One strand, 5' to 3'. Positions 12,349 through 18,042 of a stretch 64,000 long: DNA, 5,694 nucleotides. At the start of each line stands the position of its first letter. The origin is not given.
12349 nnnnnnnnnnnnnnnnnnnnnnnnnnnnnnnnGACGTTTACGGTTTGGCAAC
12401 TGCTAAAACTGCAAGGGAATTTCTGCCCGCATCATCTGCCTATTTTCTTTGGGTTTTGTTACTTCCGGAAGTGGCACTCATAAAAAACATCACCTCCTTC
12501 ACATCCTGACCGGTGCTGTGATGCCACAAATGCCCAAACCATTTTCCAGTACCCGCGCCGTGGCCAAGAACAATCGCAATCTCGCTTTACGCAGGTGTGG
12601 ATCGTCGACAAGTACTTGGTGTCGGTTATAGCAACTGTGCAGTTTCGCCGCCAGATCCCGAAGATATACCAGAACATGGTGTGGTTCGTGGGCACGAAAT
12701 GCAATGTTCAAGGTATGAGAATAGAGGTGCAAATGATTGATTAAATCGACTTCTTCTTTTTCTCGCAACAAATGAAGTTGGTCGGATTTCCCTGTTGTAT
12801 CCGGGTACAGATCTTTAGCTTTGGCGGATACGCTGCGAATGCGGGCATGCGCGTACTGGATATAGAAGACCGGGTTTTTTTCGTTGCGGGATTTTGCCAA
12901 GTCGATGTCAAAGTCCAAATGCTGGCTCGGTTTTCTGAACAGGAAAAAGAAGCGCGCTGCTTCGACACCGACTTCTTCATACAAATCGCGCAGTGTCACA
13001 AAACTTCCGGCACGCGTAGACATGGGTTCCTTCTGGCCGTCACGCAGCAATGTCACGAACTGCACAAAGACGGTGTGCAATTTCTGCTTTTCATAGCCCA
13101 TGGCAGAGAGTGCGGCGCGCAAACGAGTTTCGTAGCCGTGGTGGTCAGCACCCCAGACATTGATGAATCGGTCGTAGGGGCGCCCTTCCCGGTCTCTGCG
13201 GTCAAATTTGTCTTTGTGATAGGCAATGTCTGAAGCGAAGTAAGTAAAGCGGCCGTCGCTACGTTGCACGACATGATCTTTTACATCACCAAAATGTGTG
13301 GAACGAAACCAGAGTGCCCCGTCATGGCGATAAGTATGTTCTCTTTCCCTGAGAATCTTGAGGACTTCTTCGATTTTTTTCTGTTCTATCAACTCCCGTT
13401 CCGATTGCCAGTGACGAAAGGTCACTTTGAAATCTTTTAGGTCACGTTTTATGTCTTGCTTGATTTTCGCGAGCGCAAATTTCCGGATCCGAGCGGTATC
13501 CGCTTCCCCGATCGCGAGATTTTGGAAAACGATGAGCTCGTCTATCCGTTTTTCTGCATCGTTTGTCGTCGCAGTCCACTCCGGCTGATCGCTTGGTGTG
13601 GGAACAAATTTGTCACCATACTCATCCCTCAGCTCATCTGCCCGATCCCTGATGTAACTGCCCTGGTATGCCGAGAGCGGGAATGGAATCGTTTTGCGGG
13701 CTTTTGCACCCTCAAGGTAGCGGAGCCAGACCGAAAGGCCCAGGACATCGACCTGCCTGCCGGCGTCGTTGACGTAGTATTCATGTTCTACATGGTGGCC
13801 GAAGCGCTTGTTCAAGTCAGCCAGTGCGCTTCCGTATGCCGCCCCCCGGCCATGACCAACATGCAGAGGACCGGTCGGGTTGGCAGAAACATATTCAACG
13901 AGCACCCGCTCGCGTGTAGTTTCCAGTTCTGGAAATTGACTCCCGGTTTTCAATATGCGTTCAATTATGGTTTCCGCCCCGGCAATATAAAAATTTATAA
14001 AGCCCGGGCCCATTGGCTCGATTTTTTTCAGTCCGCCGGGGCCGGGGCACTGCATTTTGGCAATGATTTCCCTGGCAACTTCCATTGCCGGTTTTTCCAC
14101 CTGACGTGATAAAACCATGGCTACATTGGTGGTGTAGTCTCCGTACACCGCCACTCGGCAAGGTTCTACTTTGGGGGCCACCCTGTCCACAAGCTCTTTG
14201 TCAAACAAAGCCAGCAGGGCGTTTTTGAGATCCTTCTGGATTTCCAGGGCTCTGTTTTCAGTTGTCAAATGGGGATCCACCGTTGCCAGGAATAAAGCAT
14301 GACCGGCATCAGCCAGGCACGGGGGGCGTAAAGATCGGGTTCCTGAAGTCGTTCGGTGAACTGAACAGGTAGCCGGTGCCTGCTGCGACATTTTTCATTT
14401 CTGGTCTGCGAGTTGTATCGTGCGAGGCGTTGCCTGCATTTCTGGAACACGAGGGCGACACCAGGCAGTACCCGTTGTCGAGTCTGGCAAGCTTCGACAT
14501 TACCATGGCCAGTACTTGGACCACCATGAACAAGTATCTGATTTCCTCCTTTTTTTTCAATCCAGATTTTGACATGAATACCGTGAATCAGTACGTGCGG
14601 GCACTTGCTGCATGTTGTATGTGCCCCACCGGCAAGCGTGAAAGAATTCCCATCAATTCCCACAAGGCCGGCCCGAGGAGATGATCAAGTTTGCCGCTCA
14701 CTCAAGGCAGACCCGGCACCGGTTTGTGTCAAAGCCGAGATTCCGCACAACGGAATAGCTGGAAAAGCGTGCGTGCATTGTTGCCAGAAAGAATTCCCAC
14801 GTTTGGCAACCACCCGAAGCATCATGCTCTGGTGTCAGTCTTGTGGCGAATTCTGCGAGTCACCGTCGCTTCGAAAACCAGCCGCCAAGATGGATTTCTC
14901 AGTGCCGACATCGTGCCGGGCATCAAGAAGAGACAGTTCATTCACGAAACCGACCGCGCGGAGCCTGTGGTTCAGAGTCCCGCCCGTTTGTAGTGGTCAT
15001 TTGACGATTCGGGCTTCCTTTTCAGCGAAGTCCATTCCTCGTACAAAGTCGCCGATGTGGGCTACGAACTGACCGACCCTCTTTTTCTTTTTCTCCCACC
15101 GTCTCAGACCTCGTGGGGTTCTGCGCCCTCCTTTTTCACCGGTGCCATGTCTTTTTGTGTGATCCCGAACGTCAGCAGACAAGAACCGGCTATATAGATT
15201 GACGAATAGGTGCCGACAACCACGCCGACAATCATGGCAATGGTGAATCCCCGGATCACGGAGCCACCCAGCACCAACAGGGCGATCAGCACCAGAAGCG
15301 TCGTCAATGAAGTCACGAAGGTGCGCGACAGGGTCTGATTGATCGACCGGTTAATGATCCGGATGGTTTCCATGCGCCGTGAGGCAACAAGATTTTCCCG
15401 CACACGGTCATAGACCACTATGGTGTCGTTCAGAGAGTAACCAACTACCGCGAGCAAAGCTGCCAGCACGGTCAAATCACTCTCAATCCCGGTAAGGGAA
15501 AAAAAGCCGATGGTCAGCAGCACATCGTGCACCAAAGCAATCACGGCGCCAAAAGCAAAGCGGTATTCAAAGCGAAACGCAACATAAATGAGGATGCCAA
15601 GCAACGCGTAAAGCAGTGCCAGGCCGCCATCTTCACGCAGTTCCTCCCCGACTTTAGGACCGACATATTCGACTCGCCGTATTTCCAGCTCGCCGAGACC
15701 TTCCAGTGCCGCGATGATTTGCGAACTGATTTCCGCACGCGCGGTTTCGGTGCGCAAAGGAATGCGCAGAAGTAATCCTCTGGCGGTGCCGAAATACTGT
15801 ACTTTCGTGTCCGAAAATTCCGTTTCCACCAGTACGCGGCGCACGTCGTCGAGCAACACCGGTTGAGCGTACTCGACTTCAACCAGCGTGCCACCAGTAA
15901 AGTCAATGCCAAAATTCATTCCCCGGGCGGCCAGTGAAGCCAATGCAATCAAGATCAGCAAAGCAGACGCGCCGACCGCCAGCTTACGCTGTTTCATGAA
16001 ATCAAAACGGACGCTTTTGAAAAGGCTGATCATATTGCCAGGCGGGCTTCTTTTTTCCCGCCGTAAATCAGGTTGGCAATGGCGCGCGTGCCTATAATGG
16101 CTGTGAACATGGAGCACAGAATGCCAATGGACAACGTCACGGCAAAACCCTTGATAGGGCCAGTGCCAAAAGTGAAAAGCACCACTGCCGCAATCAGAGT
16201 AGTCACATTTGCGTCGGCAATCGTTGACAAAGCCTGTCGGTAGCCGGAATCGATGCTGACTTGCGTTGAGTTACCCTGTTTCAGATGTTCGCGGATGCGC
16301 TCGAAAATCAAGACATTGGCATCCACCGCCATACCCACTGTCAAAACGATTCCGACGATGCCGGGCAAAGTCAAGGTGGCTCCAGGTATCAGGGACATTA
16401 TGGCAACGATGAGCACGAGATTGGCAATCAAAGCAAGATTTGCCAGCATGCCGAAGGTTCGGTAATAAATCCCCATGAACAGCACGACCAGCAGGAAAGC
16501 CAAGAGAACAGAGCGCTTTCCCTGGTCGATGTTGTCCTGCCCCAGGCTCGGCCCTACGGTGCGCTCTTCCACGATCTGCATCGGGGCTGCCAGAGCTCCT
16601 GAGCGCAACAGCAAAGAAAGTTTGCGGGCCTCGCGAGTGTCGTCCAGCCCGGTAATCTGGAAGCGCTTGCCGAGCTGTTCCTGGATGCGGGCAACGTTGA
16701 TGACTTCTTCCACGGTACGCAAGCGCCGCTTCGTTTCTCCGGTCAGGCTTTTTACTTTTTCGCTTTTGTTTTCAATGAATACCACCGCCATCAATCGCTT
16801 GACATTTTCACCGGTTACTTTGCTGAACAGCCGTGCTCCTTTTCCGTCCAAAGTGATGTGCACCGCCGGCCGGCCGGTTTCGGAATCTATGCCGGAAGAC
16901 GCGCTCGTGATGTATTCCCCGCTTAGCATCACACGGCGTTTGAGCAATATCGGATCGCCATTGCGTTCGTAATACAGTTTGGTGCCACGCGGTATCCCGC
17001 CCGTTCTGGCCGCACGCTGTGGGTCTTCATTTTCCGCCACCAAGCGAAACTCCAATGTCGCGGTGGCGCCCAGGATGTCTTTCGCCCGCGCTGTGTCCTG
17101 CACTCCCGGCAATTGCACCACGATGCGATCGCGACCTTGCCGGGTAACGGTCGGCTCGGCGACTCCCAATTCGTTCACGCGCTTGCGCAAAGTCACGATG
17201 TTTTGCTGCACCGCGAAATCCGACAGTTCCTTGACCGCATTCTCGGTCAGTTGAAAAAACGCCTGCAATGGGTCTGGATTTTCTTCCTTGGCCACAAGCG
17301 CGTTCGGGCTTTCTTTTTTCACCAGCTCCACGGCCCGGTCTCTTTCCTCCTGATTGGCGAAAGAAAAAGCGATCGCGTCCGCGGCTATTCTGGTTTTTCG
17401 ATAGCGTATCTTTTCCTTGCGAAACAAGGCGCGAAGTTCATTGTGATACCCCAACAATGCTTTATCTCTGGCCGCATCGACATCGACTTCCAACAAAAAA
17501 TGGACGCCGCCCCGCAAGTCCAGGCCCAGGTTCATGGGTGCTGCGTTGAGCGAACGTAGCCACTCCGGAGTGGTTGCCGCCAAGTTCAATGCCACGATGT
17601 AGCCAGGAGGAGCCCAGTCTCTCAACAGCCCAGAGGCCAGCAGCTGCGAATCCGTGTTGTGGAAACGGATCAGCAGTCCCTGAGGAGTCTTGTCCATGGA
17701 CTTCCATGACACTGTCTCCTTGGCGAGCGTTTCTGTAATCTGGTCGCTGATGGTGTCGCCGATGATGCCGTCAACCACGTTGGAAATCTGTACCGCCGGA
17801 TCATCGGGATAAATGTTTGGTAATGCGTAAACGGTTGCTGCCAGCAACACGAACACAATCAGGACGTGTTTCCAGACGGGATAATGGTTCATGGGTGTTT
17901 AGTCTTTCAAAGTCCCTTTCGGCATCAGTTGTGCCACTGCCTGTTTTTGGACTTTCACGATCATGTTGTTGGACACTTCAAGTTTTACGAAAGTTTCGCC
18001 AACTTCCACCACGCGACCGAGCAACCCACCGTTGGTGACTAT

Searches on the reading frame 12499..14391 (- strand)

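Call 42: search_protein_families(library=pfam, proteins=[window:12499-14391:-])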
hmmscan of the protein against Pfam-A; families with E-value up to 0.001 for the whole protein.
window:12499-14391:- (630 aa): 4 families
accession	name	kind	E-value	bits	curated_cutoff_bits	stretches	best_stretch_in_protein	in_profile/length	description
PF05746.21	DALR_1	-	4.1e-29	101.5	22.3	1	511-630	1-117/117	DALR anticodon binding domain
PF00750.26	tRNA-synt_1d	-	1.1e-26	94.1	23.3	1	144-474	3-298/349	tRNA synthetases class I (R), catalytic domain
PF03485.21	Arg_tRNA_synt_N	-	1.2e-15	58.3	21.5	1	50-136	2-85/85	Arginyl tRNA synthetase N terminal domain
PF09334.17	tRNA-synt_1g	-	0.0008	18.7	20.1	0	432-504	306-374/391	tRNA synthetases class I (M)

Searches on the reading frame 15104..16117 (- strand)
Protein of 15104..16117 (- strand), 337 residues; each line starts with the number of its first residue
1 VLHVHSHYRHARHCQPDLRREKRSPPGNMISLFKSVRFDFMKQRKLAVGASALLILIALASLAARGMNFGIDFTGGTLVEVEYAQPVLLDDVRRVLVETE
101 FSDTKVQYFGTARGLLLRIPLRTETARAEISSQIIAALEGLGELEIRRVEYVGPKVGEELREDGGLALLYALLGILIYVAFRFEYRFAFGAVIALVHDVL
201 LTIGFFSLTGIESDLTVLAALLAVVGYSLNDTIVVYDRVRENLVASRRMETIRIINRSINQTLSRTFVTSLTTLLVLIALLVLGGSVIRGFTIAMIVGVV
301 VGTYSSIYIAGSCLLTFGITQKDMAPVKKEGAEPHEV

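Call 52: search_protein_families(library=pfam, proteins=[window:15104-16117:-])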
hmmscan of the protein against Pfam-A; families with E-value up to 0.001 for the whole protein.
window:15104-16117:- (337 aa): 2 families
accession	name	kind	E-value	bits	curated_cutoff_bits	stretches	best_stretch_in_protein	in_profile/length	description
PF02355.23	SecD_SecF_C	-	8.1e-68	228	20.5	1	138-317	6-186/189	Protein export membrane protein SecD/SecF, C-terminal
PF07549.19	Sec_GG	-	5.9e-12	45.2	20.3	1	61-87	2-28/28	SecD/SecF GG Motif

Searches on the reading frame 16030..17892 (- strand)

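Call 42: search_protein_families(library=pfam, proteins=[window:16030-17892:-])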
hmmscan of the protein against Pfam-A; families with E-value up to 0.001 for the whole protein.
window:16030-17892:- (620 aa): 7 families
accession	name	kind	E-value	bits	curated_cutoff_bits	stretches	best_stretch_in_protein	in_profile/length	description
PF22599.2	SecDF_P1_head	-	1.1e-34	119.2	27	1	306-436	3-114/114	SecDF, P1 head subdomain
PF13721.11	SecD-TM1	-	1.6e-28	99.6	30.5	1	1-102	1-103/103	SecD export protein N-terminal TM region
PF21760.3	SecD_1st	-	4.2e-28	97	27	1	228-286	1-59/60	Protein translocase subunit SecDF, P1 domain, N-terminal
PF02355.23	SecD_SecF_C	-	8.4e-21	74.7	20.5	1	438-604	13-181/189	Protein export membrane protein SecD/SecF, C-terminal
PF03176.21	MMPL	-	1.1e-07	31.6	20.5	1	485-599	180-292/333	MMPL family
PF07549.19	Sec_GG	-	1.3e-06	28.2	20.3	1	117-138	5-26/28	SecD/SecF GG Motif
PF00873.25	ACR_tran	-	9e-06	24.1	28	1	454-609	329-489/1021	AcrB/AcrD/AcrF family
